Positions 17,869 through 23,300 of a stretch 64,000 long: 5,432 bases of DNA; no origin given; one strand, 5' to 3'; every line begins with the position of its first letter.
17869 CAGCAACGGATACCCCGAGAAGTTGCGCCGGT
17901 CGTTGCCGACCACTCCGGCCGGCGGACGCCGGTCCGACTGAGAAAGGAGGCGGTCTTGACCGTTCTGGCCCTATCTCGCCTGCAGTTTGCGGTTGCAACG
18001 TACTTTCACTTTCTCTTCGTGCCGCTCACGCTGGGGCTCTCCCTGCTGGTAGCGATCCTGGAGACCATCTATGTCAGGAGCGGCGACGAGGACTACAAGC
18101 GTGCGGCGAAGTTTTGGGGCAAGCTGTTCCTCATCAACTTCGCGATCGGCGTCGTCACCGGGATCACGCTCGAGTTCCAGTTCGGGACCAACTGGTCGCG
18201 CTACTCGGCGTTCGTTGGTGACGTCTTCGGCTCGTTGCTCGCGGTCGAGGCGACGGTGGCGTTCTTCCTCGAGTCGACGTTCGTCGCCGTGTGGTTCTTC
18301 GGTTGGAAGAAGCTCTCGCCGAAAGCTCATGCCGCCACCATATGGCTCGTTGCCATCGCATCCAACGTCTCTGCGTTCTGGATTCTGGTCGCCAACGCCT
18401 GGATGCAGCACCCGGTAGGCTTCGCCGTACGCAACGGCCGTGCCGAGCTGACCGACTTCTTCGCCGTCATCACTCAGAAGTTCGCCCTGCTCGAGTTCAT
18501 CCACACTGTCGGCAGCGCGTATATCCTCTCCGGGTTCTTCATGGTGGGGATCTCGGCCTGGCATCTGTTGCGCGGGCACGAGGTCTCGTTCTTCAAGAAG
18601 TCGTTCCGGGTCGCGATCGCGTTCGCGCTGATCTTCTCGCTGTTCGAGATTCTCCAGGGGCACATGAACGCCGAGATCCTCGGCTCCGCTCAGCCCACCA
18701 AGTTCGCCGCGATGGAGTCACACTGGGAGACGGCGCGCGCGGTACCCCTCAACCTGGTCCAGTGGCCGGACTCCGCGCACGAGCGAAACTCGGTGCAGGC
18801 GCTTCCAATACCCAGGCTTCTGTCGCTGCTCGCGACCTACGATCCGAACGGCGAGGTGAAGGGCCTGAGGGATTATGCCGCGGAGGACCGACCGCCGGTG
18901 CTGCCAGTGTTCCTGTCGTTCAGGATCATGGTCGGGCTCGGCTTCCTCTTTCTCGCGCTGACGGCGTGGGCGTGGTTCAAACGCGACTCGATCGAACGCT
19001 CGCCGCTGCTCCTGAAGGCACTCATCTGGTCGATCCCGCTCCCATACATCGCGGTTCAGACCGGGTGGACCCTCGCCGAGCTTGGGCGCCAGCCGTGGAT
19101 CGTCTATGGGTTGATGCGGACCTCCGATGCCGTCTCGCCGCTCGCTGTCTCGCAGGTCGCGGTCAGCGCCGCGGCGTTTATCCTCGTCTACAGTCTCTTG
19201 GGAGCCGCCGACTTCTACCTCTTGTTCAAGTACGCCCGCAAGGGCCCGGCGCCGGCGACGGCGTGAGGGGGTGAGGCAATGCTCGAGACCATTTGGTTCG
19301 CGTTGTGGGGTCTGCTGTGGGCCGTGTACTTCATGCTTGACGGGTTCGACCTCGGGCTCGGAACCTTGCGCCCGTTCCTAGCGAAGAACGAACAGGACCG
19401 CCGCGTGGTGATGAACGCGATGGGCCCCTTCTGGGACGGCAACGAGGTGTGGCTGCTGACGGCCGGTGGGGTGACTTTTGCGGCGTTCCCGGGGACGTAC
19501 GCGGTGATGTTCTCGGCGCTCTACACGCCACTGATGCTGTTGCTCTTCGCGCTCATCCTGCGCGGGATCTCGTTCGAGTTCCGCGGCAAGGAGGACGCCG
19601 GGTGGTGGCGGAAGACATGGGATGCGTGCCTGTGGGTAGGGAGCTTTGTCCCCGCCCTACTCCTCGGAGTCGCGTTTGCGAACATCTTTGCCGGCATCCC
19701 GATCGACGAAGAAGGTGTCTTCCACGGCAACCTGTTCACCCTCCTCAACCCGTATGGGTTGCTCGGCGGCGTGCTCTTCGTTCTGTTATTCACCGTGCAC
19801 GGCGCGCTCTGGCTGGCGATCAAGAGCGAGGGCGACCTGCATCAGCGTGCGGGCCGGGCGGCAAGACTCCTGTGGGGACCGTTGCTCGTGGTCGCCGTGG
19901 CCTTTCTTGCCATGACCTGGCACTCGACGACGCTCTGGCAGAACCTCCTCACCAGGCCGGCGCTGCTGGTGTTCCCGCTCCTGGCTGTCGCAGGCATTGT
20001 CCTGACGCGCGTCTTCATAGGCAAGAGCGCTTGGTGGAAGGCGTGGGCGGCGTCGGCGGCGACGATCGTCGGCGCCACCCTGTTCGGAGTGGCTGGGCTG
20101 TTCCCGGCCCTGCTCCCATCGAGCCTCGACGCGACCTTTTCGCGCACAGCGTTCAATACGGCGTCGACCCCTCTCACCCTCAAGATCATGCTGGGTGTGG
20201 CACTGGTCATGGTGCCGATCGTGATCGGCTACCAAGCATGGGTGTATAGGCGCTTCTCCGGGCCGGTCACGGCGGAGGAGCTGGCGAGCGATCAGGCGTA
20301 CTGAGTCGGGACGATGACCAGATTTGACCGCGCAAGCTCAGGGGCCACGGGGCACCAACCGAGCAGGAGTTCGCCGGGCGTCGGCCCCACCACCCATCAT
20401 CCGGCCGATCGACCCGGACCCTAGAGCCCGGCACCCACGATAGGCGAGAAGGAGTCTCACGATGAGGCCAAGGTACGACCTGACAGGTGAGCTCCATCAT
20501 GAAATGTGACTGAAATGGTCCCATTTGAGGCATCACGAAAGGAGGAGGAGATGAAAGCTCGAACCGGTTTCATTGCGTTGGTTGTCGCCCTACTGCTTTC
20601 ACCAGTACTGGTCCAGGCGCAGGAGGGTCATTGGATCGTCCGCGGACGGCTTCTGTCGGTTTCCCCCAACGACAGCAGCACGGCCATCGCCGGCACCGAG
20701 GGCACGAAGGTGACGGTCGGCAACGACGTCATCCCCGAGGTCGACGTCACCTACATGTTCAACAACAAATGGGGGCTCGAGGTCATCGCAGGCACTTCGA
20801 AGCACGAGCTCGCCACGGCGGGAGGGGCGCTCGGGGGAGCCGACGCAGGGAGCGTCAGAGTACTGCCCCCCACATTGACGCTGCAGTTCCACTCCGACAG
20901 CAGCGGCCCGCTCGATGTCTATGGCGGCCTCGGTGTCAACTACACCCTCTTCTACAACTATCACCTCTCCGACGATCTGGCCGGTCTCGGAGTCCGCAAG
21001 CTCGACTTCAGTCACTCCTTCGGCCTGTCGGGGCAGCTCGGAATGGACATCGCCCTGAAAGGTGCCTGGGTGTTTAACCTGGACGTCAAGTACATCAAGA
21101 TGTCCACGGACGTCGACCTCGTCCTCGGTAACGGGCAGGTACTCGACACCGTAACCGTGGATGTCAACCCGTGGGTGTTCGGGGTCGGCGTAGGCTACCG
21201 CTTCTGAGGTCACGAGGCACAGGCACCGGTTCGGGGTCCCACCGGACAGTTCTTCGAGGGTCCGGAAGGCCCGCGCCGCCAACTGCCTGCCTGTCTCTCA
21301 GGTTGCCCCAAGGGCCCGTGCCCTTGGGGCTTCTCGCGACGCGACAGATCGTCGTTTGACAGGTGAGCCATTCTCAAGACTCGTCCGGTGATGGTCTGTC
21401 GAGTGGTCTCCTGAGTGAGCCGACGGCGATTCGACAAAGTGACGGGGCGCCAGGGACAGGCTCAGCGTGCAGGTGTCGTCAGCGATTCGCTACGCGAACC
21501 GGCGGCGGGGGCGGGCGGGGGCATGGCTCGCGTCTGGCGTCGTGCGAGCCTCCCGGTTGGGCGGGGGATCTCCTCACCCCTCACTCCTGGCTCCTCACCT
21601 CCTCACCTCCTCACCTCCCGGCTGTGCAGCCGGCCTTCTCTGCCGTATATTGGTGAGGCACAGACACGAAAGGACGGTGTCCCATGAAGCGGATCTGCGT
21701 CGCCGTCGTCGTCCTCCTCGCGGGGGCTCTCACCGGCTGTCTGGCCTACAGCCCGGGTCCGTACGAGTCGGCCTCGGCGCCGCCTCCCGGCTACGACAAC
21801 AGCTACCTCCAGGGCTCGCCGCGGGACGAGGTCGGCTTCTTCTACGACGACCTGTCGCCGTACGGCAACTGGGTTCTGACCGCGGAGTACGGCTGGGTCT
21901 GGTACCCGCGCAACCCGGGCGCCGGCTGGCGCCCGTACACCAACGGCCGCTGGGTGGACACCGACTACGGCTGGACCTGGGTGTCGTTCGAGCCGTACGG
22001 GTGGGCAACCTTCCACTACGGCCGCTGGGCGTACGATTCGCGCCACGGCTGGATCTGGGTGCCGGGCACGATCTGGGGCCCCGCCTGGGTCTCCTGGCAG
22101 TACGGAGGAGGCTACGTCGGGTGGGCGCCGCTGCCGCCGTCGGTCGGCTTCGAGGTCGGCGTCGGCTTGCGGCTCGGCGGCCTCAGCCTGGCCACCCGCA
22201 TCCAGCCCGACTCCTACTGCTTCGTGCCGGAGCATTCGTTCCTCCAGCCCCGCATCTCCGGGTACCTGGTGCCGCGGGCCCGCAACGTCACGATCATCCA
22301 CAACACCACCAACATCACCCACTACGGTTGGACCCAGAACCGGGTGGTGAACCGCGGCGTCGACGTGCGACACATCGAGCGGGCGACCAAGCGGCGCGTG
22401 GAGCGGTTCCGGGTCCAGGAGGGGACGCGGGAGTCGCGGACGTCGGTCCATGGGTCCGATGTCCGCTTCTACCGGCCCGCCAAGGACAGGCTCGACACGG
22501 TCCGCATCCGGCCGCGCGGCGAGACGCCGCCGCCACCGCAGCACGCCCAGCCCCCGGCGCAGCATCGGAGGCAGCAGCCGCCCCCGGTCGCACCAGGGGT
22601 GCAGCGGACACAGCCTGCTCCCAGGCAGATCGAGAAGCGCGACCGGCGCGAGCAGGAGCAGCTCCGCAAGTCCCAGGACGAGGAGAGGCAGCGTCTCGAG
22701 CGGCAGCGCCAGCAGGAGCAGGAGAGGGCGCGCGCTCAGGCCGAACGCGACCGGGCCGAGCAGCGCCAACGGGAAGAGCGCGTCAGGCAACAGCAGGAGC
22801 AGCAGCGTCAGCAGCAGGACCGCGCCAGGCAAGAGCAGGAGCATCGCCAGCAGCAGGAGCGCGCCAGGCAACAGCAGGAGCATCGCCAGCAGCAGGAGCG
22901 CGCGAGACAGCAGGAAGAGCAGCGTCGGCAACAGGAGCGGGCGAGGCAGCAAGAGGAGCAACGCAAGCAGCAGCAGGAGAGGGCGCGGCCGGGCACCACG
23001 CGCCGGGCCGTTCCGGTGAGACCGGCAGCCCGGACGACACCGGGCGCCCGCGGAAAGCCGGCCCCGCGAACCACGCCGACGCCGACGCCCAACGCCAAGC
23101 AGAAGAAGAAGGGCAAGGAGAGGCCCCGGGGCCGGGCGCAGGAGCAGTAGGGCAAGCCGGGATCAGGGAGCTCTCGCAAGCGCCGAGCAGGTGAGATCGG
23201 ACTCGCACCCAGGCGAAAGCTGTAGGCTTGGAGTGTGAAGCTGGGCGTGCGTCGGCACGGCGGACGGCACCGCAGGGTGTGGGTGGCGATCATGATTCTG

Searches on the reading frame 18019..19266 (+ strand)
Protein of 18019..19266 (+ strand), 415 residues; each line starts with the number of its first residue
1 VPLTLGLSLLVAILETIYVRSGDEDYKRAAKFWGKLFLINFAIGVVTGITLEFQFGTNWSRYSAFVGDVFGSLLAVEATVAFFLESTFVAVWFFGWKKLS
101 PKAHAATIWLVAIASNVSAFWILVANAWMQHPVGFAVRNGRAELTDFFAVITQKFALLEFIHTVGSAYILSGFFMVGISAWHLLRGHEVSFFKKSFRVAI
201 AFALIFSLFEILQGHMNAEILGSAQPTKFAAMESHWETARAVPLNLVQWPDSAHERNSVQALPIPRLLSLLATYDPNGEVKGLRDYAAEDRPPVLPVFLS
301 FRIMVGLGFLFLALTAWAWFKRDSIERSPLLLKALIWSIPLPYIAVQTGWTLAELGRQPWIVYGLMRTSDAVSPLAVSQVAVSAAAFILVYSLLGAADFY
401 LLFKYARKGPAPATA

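Call 56: search_protein_families(library=pfam, proteins=[window:18019-19266:+], max_evalue=0.0001)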
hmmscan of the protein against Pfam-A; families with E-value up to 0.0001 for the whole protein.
window:18019-19266:+ (415 aa): 1 family
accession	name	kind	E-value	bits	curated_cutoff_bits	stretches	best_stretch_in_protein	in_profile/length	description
PF01654.22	Cyt_bd_oxida_I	-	3.3e-168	560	26.2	1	2-410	18-418/418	Cytochrome bd terminal oxidase subunit I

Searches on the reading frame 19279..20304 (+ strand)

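Call 56: search_protein_families(library=pfam, proteins=[window:19279-20304:+], max_evalue=0.0001)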
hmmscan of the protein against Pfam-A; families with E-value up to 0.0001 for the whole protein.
window:19279-20304:+ (341 aa): 1 family
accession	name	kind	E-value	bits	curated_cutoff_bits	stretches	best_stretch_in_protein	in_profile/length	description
PF02322.20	Cyt_bd_oxida_II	-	5.4e-105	351.5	35.6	1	2-326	1-302/302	Cytochrome bd terminal oxidase subunit II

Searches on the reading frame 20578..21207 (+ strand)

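Call 56: search_protein_families(library=pfam, proteins=[window:20578-21207:+], max_evalue=0.0001)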
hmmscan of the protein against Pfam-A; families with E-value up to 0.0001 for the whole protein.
window:20578-21207:+ (209 aa): 2 families
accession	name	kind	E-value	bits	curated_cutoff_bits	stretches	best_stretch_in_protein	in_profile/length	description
PF03922.20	OmpW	-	2.8e-49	168.1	24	1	15-209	1-195/195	OmpW family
PF13505.12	OMP_b-brl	-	1.4e-10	42.1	28.7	1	4-209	7-175/175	Outer membrane protein beta-barrel domain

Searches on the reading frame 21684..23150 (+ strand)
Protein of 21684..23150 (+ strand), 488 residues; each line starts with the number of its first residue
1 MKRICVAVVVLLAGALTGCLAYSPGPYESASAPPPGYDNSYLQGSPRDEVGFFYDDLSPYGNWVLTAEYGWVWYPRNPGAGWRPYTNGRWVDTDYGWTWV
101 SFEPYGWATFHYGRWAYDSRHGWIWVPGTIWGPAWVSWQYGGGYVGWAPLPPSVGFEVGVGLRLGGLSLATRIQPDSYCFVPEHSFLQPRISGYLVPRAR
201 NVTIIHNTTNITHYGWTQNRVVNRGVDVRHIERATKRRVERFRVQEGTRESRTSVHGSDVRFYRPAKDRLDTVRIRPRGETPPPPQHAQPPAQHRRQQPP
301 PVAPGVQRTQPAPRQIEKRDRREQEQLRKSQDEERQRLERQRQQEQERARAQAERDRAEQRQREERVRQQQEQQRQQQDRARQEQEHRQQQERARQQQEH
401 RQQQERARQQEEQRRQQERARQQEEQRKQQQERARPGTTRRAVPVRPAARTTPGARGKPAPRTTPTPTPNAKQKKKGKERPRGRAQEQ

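Call 56: search_protein_families(library=pfam, proteins=[window:21684-23150:+], max_evalue=0.0001)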
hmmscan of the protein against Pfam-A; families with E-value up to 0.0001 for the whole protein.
window:21684-23150:+ (488 aa): 1 family
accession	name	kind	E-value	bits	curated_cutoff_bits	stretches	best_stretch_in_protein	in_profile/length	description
PF20245.3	DUF6600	-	6.6e-35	119.7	27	1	54-153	1-101/102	Family of unknown function (DUF6600)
